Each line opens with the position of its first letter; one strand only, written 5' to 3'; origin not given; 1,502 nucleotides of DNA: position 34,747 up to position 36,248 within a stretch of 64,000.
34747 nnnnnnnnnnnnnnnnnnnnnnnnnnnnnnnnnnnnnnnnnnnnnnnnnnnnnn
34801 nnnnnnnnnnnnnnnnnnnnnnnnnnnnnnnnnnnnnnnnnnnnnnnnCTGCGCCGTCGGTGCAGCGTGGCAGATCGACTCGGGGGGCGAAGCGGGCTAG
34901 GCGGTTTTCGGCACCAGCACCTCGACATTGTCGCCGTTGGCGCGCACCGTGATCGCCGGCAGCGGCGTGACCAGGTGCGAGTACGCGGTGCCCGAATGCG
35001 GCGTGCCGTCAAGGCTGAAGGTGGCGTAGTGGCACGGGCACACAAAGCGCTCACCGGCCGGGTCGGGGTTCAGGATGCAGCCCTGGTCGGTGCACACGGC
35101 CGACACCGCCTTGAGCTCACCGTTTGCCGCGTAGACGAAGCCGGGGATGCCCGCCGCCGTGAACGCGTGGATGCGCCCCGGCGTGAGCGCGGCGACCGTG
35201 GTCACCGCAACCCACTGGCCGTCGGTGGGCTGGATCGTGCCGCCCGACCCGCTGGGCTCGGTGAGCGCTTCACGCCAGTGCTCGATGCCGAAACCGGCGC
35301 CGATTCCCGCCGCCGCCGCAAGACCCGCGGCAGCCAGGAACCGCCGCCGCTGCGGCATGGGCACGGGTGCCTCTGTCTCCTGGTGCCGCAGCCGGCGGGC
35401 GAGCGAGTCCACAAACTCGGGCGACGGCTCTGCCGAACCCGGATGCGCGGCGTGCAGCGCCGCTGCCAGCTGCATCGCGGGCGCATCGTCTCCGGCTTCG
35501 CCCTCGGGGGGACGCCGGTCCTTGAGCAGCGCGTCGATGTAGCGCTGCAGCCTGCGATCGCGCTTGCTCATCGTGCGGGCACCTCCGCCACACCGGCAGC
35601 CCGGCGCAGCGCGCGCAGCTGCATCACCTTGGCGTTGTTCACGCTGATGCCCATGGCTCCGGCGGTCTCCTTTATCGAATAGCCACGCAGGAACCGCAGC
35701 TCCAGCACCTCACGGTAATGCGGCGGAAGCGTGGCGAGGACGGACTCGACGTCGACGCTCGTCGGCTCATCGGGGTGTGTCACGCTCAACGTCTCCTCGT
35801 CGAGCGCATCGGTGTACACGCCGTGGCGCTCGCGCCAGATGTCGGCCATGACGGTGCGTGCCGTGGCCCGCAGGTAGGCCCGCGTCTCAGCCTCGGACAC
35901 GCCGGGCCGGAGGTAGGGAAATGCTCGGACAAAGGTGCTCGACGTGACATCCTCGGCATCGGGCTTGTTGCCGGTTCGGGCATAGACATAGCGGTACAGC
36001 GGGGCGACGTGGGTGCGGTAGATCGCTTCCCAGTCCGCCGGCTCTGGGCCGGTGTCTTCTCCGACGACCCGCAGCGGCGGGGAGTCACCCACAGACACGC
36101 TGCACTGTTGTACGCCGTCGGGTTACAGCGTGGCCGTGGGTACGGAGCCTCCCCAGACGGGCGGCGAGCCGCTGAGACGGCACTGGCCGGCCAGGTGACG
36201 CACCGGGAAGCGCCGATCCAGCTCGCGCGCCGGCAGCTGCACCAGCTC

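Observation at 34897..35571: Rieske-fold domain with Asp in place of the first His ligand, on a Tat-anchored protein translationally coupled to an ECF sigma factor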

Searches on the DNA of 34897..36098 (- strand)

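Call 62: search_dna_similar(query=window:34897-36098:-, collection=plasmids, mode=distant, max_rows=5)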
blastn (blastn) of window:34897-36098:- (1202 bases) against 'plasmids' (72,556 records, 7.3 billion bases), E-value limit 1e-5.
No match.

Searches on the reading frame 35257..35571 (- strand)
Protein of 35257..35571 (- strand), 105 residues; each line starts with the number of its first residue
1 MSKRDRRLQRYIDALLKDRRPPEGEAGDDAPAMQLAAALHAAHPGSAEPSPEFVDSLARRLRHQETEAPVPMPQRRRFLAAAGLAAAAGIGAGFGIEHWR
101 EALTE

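Call 18: search_protein_families(library=pfam, proteins=[window:35257-35571:-], max_evalue=10)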
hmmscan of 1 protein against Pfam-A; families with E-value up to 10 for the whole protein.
seq(105 aa): 2 families
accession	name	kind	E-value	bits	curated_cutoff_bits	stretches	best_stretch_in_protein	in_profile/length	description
PF10399.14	UCR_Fe-S_N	-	0.0078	16.1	24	1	72-93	8-28/41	Ubiquitinol-cytochrome C reductase Fe-S subunit TAT signal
PF10518.14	TAT_signal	-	5.1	7.7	22.7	1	73-89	2-18/21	TAT (twin-arginine translocation) pathway signal sequence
